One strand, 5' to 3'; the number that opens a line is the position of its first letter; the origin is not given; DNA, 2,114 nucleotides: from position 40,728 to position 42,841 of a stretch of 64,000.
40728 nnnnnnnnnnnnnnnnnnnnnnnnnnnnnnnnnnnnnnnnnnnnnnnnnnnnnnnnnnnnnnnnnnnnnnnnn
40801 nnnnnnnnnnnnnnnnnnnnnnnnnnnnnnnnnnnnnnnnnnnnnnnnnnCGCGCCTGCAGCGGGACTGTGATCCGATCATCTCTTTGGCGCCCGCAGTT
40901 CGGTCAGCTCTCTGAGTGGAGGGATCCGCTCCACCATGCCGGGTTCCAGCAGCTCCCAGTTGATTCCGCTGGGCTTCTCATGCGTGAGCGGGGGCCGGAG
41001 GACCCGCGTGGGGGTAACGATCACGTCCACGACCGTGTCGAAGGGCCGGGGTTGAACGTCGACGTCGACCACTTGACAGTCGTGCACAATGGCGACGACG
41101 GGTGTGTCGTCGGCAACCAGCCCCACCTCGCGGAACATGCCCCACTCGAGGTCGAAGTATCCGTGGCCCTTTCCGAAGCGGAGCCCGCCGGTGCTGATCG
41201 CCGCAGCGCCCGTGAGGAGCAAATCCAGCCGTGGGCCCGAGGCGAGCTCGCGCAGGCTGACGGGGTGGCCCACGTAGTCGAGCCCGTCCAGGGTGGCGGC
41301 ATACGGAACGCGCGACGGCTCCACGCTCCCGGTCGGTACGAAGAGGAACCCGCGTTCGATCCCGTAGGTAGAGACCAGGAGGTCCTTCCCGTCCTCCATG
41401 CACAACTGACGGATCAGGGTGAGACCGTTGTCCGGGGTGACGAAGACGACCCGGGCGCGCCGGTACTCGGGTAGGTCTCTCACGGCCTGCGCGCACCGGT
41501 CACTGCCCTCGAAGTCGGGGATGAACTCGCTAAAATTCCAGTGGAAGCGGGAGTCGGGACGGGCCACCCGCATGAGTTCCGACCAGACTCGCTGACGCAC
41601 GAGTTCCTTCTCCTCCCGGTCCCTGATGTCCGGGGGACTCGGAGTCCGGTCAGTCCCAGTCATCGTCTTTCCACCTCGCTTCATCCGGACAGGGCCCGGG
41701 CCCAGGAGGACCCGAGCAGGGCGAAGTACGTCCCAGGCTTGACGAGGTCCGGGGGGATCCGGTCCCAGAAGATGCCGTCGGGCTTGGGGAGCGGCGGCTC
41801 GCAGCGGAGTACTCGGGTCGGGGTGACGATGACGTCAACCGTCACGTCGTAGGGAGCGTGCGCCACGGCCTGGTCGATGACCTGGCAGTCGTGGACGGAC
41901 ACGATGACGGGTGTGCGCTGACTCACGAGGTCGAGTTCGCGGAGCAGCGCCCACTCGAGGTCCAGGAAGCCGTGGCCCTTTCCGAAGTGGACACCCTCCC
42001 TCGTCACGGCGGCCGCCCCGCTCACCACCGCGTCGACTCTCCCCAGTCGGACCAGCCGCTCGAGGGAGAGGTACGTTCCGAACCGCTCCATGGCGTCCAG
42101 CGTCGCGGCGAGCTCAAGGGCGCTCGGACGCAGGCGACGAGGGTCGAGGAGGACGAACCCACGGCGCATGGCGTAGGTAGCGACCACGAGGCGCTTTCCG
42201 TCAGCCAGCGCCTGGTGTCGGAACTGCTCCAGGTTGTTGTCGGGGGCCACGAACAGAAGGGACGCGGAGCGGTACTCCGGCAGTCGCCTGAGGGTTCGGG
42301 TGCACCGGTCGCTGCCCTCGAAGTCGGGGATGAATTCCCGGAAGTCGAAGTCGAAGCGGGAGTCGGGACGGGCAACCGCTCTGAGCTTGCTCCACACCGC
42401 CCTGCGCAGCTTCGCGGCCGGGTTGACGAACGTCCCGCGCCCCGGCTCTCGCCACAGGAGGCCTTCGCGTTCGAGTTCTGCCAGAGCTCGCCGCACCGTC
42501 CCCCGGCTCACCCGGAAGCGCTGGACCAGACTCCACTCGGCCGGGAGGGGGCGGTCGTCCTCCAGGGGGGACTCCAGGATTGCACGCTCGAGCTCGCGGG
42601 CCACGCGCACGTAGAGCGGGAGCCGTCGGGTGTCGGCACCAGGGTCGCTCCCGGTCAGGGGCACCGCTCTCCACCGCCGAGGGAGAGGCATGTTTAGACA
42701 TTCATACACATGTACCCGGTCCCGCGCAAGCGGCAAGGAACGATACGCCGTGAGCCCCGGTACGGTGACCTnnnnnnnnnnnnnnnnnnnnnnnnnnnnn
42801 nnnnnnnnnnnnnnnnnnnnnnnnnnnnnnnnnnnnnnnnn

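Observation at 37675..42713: GntR regulator with 5-FCL-like effector domain, a 5-FCL-like paralog and an ECF transporter (S component plus fused T-A-A): candidate undescribed regulon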

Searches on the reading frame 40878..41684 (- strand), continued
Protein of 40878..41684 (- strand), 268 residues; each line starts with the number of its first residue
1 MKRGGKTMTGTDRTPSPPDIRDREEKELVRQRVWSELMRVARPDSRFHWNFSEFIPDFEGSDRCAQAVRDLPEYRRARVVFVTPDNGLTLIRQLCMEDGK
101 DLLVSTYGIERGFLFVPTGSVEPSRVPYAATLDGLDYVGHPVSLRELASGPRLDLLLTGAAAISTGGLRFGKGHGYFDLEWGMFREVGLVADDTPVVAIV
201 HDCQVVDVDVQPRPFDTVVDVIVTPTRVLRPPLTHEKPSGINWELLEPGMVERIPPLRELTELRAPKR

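Call 75: list_cluster_members(proteins=[P0415, P0383, P0400, P0349, P0430, P0392, P0404, P0301, P0323, P0330])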
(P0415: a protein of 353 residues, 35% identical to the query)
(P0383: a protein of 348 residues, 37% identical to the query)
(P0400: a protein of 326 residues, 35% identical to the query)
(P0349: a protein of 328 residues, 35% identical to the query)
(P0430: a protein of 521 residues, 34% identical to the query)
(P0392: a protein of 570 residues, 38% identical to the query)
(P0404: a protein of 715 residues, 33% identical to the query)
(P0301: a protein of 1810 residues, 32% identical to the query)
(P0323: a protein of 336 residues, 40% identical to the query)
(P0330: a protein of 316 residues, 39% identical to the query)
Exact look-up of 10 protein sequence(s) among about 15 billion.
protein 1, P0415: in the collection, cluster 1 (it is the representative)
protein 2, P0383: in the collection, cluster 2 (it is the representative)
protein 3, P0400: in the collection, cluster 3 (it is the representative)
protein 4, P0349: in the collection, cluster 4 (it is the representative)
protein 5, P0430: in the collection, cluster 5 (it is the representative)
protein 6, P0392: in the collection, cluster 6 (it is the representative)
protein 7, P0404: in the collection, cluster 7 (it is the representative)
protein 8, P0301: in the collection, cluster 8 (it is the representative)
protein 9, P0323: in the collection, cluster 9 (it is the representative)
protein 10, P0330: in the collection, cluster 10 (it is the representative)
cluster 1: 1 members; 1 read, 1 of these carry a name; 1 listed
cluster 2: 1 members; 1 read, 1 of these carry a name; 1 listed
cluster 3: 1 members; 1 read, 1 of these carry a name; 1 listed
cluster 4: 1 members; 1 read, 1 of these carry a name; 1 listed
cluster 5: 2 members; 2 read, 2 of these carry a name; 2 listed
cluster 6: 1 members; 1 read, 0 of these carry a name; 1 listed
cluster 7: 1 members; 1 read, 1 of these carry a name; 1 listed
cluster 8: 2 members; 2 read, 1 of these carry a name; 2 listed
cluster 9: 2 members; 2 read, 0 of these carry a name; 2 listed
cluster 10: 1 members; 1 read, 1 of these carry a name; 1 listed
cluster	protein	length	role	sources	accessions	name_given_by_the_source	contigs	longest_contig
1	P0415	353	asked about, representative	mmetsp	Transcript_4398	Transcript_4398/g.12052 ORF Transcript_4398/g.12052 Transcript_4398/m.12052 type:complete ...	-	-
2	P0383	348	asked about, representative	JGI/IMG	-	5-formyltetrahydrofolate cyclo-ligase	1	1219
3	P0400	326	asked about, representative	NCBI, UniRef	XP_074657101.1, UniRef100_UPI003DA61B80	methenyltetrahydrofolate synthase domain-containing protein-like [Tubulanus polymorphus] | methenyltetrahydrofolate synthase domain-containing protein-like n=1 Tax=Tubulanus ...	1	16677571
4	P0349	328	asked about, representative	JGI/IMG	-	5-formyltetrahydrofolate cyclo-ligase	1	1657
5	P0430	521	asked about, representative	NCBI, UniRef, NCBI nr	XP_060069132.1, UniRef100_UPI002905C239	methenyltetrahydrofolate synthase domain-containing protein-like [Ylistrum balloti] | methenyltetrahydrofolate synthase domain-containing protein-like n=1 Tax=Ylistrum balloti ...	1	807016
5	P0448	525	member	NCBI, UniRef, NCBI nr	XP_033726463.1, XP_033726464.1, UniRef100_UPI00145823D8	methenyltetrahydrofolate synthase domain-containing protein-like [Pecten maximus] | methenyltetrahydrofolate synthase domain-containing protein-like n=1 Tax=Pecten maximus ...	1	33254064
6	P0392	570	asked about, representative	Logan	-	-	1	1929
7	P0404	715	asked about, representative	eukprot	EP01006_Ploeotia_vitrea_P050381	TRINITY_DN67453_c6_g2_i2.p1 TRINITY_DN67453_c6_g2~~TRINITY_DN67453_c6_g2_i2.p1 ORF ...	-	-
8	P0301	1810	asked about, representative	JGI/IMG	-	-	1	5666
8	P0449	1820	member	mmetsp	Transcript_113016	Transcript_113016/g.326577 ORF Transcript_113016/g.326577 Transcript_113016/m.326577 ...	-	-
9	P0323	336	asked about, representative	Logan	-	-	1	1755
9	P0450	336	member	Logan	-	-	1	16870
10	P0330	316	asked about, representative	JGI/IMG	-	5-formyltetrahydrofolate cyclo-ligase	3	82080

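Call 101: search_protein_families(library=ncbifam, proteins=[L063:264-1262:-, L104:12094-13806:+], max_evalue=1e-10)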
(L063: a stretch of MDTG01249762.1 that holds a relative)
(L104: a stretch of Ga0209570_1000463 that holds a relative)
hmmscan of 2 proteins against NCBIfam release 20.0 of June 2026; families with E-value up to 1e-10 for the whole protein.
L063:264-1262:- (332 aa): 10 families
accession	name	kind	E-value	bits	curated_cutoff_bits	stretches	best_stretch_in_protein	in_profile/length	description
NF006850.0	PRK09358.1-6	equivalog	2.8e-157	522.8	419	1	8-332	3-327/334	adenosine deaminase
TIGR01430.1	aden_deam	equivalog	2.7e-112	375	216.55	1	14-332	2-323/323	adenosine deaminase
NF006848.0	PRK09358.1-3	equivalog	3.8e-64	217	426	1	12-331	3-322/325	adenosine deaminase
NF006854.0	PRK09358.3-1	equivalog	4.2e-54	183.9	530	1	6-329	7-331/344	adenosine deaminase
NF006846.0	PRK09358.1-1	equivalog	2e-50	171.7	459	1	12-329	5-327/333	adenosine deaminase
NF006847.0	PRK09358.1-2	equivalog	4.2e-43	147.6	412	1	8-331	8-351/364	adenosine deaminase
NF006849.0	PRK09358.1-5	equivalog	1.2e-35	123.2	494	1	10-332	9-337/350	adenosine deaminase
NF006856.0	PRK09358.3-3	equivalog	6.8e-24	84.6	510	1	7-291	14-287/316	adenosine deaminase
NF006859.0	PRK09358.3-6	equivalog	1.4e-18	67.1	549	1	4-290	1-275/299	adenosine deaminase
TIGR01431.1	adm_rel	subfamily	7.5e-13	48.1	315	1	81-327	197-462/479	adenosine deaminase-related growth factor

L104:12094-13806:+ (570 aa): 4 families
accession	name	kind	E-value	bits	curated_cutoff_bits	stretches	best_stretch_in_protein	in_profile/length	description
TIGR01178.1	ade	equivalog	1.8e-173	577.9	472.5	1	24-569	1-550/552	adenine deaminase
NF007457.0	PRK10027.1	equivalog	2.3e-162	541.3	768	1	12-568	19-581/588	adenine deaminase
NF006689.0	PRK09237.1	equivalog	5.2e-14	51.6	371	0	23-106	3-90/383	amidohydrolase/deacetylase family metallohydrolase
NF006056.0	PRK08204.1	subfamily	7.3e-12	44.8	391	0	25-86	5-70/449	hypothetical protein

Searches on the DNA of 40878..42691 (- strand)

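Call 26: search_rna_families(sources=[L001, L002, L004, L007, L008, L009, L011], threshold=gathering)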
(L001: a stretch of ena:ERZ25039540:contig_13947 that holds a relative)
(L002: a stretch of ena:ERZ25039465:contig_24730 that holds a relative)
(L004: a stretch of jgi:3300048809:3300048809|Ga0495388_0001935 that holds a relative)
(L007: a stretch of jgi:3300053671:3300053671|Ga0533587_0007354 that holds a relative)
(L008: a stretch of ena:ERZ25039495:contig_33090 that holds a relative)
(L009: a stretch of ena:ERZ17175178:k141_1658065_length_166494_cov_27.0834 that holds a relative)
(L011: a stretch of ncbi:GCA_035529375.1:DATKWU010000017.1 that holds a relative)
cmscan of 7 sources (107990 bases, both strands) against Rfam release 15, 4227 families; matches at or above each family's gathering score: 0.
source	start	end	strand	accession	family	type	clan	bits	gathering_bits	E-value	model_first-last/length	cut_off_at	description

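Call 98: search_rna_families(sources=[L041, L046, L053, L054, L061, L068, L069, L073, L081, L086, L070, L110, L120, L063], threshold=gathering)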
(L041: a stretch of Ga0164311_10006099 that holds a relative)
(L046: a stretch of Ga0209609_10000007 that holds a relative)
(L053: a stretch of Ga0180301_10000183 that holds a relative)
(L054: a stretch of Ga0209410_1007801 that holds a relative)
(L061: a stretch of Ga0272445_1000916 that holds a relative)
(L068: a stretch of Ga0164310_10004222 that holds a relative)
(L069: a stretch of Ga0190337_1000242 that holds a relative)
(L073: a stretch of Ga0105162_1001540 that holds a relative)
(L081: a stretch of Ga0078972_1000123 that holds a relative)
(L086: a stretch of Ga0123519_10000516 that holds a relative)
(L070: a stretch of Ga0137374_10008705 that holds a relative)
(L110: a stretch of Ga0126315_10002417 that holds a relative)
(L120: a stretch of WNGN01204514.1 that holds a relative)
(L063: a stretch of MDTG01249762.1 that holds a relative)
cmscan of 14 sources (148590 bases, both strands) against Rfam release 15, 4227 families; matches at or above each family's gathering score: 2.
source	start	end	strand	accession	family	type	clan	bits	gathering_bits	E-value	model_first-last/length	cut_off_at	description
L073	698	782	-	RF00005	tRNA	Gene; tRNA;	CL00001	54.9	29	1e-08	1-71/71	no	tRNA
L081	686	770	-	RF00005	tRNA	Gene; tRNA;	CL00001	54.9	29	1e-08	1-71/71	no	tRNA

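Call 99: search_rna_families(sources=[L083, L012, L013, L020, L022, L023, L024, L065, L072, L105], threshold=gathering)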
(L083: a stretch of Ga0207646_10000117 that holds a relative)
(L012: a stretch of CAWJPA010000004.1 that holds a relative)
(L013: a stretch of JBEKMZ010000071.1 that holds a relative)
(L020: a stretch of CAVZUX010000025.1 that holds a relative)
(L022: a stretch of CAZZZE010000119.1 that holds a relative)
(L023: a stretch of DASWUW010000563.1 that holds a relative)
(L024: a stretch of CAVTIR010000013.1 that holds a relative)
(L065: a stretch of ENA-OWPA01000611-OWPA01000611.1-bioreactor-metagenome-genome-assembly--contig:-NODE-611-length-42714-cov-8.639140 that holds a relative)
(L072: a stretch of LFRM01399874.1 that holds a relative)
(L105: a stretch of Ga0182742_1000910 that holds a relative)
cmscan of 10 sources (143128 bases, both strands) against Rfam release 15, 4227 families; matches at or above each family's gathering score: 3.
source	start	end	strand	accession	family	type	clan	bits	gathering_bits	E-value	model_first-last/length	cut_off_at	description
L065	1011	1147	+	RF00379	c-di-AMP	Cis-reg; riboswitch;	-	105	38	1.4e-23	1-134/134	no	c-di-AMP riboswitch aptamer (ydaO/yuaA leader)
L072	1121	1256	+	RF00379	c-di-AMP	Cis-reg; riboswitch;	-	98.8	38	7.2e-22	1-134/134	no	c-di-AMP riboswitch aptamer (ydaO/yuaA leader)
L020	3595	3667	-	RF00005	tRNA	Gene; tRNA;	CL00001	68.4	29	2e-12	1-71/71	no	tRNA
